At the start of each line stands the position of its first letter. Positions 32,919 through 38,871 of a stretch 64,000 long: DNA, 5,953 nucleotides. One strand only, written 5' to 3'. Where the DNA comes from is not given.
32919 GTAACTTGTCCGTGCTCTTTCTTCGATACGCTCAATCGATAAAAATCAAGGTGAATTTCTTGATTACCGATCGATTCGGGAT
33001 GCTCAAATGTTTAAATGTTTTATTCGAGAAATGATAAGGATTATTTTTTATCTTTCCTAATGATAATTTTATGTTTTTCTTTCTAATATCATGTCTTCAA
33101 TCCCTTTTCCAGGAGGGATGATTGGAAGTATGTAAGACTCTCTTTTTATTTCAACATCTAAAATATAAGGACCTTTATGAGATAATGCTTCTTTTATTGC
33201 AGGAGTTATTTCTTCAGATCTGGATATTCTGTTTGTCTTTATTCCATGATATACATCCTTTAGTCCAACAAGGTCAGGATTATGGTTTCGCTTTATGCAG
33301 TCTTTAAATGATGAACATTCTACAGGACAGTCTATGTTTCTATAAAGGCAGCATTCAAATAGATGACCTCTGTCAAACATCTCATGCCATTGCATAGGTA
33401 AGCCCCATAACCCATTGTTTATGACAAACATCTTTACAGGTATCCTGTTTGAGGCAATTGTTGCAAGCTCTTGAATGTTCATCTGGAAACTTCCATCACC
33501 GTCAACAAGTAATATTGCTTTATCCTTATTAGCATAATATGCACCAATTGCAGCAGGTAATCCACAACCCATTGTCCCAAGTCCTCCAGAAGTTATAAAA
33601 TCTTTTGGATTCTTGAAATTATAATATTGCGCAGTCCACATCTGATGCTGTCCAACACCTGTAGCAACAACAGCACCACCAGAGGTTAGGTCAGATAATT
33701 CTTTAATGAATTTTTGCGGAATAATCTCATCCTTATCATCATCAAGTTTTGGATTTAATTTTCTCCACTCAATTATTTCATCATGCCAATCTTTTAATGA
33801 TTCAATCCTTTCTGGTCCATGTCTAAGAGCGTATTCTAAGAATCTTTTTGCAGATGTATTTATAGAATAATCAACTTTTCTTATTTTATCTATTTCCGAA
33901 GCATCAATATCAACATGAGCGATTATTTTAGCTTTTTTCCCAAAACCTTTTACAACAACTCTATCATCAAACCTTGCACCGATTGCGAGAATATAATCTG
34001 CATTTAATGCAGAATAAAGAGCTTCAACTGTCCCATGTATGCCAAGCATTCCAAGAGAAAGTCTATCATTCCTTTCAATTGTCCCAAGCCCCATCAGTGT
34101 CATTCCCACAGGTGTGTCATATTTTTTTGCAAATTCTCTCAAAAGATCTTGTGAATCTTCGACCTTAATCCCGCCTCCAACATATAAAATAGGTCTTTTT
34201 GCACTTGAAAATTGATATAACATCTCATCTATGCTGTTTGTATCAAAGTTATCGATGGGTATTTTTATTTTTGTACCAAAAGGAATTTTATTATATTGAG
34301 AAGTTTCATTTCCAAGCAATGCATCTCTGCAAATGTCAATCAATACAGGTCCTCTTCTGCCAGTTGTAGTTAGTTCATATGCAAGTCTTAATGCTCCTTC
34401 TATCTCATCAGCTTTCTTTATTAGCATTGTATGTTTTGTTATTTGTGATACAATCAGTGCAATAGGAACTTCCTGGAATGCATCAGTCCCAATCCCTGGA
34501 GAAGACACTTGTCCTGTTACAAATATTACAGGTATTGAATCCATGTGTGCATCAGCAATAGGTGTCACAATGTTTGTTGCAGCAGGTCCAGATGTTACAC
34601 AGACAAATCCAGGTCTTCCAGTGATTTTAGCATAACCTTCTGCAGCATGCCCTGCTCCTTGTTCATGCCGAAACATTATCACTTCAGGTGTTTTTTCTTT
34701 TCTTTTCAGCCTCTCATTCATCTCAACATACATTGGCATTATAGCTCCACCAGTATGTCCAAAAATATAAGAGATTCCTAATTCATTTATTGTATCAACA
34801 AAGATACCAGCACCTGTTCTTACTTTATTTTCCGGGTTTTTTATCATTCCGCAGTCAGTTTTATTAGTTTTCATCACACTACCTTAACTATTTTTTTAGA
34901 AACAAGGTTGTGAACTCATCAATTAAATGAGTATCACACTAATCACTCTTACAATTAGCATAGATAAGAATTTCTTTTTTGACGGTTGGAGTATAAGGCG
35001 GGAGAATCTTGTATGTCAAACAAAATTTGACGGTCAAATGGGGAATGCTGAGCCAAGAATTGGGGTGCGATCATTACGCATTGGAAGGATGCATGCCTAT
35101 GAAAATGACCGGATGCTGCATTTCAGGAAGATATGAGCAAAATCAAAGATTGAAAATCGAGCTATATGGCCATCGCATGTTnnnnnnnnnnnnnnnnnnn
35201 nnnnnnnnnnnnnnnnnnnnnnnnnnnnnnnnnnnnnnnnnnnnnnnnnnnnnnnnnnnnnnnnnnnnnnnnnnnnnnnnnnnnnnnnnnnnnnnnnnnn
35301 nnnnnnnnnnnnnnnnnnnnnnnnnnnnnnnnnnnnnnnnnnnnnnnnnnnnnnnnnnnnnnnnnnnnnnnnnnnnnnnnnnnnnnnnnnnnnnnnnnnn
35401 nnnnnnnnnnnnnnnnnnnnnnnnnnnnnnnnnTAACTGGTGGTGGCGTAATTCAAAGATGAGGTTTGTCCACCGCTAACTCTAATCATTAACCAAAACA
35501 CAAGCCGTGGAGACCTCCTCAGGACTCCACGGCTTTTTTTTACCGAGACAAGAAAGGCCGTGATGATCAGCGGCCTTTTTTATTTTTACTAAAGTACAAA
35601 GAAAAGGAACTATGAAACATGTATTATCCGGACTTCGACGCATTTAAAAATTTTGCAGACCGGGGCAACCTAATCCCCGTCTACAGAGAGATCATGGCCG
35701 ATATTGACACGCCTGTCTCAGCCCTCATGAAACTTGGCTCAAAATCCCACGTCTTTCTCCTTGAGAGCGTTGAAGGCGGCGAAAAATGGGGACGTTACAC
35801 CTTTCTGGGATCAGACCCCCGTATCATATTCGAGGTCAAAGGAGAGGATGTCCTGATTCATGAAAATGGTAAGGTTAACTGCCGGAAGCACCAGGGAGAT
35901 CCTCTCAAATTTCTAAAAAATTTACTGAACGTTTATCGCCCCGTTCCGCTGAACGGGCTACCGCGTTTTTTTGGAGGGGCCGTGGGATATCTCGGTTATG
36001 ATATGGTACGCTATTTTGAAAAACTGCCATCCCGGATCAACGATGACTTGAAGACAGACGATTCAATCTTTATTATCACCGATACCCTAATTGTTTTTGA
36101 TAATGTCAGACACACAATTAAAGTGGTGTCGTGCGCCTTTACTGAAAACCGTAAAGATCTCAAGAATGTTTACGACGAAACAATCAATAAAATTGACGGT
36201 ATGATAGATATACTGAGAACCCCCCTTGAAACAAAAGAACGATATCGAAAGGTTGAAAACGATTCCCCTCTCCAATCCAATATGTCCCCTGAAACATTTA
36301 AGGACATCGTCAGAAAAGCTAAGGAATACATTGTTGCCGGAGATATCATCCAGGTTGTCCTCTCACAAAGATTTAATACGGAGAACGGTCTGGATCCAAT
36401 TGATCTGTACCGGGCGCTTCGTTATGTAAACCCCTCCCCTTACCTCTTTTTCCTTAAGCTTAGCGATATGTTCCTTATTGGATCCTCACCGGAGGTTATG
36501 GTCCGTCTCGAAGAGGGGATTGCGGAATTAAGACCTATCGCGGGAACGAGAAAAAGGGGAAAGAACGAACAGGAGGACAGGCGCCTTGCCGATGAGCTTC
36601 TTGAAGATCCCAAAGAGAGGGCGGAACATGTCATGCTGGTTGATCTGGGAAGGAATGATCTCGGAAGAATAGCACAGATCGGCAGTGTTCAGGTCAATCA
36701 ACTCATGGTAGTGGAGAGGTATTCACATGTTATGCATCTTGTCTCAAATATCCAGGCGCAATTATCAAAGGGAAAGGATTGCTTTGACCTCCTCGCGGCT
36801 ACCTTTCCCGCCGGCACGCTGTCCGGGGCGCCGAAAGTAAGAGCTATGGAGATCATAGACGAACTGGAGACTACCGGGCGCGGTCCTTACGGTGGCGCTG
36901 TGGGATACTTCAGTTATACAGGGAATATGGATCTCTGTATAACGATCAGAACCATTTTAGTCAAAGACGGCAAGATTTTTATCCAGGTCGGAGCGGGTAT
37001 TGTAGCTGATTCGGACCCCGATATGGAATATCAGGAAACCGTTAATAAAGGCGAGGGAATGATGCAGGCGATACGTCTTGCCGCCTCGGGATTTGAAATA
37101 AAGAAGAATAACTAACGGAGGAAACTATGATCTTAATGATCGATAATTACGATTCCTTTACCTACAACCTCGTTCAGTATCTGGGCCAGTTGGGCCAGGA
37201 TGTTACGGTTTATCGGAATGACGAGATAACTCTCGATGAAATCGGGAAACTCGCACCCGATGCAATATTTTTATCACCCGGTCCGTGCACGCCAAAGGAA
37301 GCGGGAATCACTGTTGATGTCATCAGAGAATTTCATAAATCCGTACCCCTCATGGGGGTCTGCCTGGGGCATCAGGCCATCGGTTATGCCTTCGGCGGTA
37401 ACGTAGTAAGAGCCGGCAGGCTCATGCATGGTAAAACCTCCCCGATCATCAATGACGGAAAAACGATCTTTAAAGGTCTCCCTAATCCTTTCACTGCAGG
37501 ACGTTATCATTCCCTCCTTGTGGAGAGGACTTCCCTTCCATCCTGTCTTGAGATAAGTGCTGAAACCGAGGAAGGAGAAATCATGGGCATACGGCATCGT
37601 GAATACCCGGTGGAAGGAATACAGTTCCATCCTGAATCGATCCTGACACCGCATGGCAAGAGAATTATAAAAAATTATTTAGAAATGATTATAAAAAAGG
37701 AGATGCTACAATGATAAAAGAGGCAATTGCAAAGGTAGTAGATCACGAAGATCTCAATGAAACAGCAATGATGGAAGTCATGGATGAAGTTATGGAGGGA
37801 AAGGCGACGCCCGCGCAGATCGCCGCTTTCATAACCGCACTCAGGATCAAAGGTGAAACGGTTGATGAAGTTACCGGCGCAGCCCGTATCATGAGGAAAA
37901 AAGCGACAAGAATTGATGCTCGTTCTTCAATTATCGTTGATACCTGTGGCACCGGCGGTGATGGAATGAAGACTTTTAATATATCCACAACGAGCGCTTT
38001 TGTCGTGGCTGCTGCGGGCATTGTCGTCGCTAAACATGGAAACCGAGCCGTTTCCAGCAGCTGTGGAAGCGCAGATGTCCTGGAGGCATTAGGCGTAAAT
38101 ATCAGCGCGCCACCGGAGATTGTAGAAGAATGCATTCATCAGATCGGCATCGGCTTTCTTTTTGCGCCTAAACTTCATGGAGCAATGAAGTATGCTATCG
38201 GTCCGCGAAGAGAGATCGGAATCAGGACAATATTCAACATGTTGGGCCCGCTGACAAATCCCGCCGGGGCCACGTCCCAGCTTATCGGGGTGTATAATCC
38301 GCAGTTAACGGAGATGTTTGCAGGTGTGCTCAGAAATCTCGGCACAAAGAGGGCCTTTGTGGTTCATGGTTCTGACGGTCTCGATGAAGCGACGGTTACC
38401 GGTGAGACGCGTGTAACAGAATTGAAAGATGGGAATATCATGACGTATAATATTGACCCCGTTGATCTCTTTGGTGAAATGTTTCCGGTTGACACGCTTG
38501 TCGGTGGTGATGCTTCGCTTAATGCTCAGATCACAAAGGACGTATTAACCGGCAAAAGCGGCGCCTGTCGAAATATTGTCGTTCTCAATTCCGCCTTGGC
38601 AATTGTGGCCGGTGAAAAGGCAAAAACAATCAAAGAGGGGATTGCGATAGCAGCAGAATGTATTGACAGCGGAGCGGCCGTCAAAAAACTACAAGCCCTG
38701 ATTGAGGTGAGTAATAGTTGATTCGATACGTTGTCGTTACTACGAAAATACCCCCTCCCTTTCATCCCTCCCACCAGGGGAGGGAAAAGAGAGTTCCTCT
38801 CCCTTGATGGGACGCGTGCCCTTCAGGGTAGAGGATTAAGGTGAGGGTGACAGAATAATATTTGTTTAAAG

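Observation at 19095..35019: Cassette-array-like accessory island: unrelated minus-strand gene modules bracketed by shared non-coding modules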

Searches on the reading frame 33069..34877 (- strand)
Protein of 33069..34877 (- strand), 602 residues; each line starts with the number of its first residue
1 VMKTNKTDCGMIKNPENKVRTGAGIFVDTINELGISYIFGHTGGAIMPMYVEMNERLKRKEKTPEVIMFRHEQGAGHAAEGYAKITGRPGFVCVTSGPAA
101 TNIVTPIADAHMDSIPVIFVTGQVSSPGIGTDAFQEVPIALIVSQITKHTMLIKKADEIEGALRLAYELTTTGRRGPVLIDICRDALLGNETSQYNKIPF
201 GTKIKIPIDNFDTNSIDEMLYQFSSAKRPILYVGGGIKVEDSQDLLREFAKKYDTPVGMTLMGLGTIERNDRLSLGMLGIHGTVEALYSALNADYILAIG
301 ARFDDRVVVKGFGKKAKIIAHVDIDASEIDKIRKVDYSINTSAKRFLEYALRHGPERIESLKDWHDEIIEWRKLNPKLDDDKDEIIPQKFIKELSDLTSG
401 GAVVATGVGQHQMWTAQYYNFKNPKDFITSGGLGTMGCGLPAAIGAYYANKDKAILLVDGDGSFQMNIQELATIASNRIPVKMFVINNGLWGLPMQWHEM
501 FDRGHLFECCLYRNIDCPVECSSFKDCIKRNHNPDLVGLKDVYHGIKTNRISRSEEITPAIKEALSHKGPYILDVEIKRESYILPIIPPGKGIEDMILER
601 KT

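Call 9: search_protein_families(library=pfam, proteins=[window:33069-34877:-], max_evalue=0.01)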
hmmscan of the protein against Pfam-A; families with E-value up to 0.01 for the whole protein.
window:33069-34877:- (602 aa): 3 families
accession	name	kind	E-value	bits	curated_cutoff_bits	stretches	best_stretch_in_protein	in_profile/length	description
PF02775.26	TPP_enzyme_C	-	3.2e-41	141.1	21.9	1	407-575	1-151/151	Thiamine pyrophosphate enzyme, C-terminal TPP binding domain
PF02776.23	TPP_enzyme_N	-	4.6e-34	117.2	26.8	1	21-137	2-114/119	Thiamine pyrophosphate enzyme, N-terminal TPP binding domain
PF00205.28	TPP_enzyme_M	-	4.6e-32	111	30.4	1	216-348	1-135/137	Thiamine pyrophosphate enzyme, central domain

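Call 48: search_protein_families(library=ncbifam, proteins=[window:33069-34877:-], max_evalue=0.001)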
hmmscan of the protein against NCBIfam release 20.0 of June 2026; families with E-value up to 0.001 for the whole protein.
window:33069-34877:- (602 aa): 54 families (the best 25 are shown)
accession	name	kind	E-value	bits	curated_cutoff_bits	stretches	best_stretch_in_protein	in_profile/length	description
TIGR00118.1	acolac_lg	equivalog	3.8e-166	553.8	538.35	1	21-598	2-555/557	biosynthetic-type acetolactate synthase large subunit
NF005860.0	PRK07789.1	equivalog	7.9e-153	510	881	1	14-598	28-599/615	acetolactate synthase large subunit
NF006524.0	PRK08978.1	equivalog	3.1e-152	507.7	738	1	21-598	2-545/548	acetolactate synthase 2 catalytic subunit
NF005228.0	PRK06725.1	equivalog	1.3e-150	502.3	991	1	17-600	13-568/571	acetolactate synthase large subunit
NF005651.0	PRK07418.1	subfamily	6.1e-146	487.1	942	1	10-597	9-579/617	acetolactate synthase large subunit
NF004710.0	PRK06048.1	equivalog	2.3e-145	485.3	976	1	21-597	9-557/561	acetolactate synthase large subunit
NF005824.0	PRK07710.1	equivalog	2e-144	482.1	976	1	13-597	10-568/573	acetolactate synthase large subunit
NF006581.0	PRK09107.1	equivalog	2.1e-140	468.8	974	1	16-600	7-576/595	acetolactate synthase 3 large subunit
NF006319.0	PRK08527.1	equivalog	1.6e-139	465.9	905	1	21-601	5-562/565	acetolactate synthase large subunit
NF005584.0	PRK07282.1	equivalog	2.6e-139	465.3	970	1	17-597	7-560/566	acetolactate synthase large subunit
NF004919.0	PRK06276.1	equivalog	1.4e-138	462.8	866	1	21-601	2-561/582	acetolactate synthase large subunit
NF006016.1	PRK08155.1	equivalog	7.5e-134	447.2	870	1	20-597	3-552/554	acetolactate synthase large subunit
NF005058.0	PRK06466.1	equivalog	2.6e-133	445.5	951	1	21-600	5-570/574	acetolactate synthase 3 large subunit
NF005409.0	PRK06965.1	equivalog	1.9e-128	429.5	1035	1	13-599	14-583/587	acetolactate synthase 3 catalytic subunit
NF006525.0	PRK08979.1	equivalog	1.2e-123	413.5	1084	1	21-599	5-567/572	acetolactate synthase 3 large subunit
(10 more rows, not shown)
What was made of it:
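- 31881..34877 (-): Radical SAM protein and an AT-rich acetolactate-synthase-like ThDP enzyme, separated by 291 nt. Pfam and NCBIfam (calls 9, 48).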

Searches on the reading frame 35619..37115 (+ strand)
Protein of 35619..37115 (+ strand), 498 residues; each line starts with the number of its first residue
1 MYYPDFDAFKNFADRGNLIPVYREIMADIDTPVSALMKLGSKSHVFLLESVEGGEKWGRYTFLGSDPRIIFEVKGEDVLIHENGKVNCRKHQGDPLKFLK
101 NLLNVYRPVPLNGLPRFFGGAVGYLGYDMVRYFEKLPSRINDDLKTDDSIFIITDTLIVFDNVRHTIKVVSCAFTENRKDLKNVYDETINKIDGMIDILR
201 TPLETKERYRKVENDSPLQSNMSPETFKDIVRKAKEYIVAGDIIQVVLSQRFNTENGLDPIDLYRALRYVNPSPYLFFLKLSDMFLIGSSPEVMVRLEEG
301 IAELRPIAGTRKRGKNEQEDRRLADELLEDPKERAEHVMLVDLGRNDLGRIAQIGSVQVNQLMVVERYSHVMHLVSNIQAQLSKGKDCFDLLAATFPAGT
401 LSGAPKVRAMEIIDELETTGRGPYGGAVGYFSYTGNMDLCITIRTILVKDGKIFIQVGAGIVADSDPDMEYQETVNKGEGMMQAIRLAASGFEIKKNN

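Call 9: search_protein_families(library=pfam, proteins=[window:35619-37115:+], max_evalue=0.01)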
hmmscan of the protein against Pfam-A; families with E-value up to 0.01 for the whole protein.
window:35619-37115:+ (498 aa): 2 families
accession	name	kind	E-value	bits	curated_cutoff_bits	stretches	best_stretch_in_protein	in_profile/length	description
PF00425.24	Chorismate_bind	-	3e-94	315.8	27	1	224-477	2-257/257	chorismate binding enzyme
PF04715.19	Anth_synt_I_N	-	6.5e-39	133.8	23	1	28-167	1-138/140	Anthranilate synthase component I, N terminal region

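Call 13: find_encoding_contigs(protein=window:35619-37115:+, flank=10000, max_places=10)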
Protein window:35619-37115:+ (498 aa): no gene with exactly this product is on record in the collection.

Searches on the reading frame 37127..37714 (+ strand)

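Call 83: search_protein_families(library=pfam, proteins=[window:37127-37714:+], max_evalue=0.00001)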
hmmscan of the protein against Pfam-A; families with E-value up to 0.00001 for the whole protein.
window:37127-37714:+ (195 aa): 2 families
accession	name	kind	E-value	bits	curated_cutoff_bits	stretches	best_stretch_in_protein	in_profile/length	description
PF00117.34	GATase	-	1.1e-62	211.5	22.8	1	3-185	1-187/190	Glutamine amidotransferase class-I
PF07722.19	Peptidase_C26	-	6.5e-08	33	20.5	1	69-170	102-219/219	Peptidase C26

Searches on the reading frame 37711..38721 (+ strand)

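Call 83: search_protein_families(library=pfam, proteins=[window:37711-38721:+], max_evalue=0.00001)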
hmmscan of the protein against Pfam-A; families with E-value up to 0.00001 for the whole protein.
window:37711-38721:+ (336 aa): 2 families
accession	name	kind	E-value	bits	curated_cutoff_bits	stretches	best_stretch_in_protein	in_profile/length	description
PF00591.27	Glycos_transf_3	-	4e-91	305.6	27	1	74-323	3-252/253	Glycosyl transferase family, a/b domain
PF02885.22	Glycos_trans_3N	-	1.6e-23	82.7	26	1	3-65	1-63/63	Glycosyl transferase family, helical bundle domain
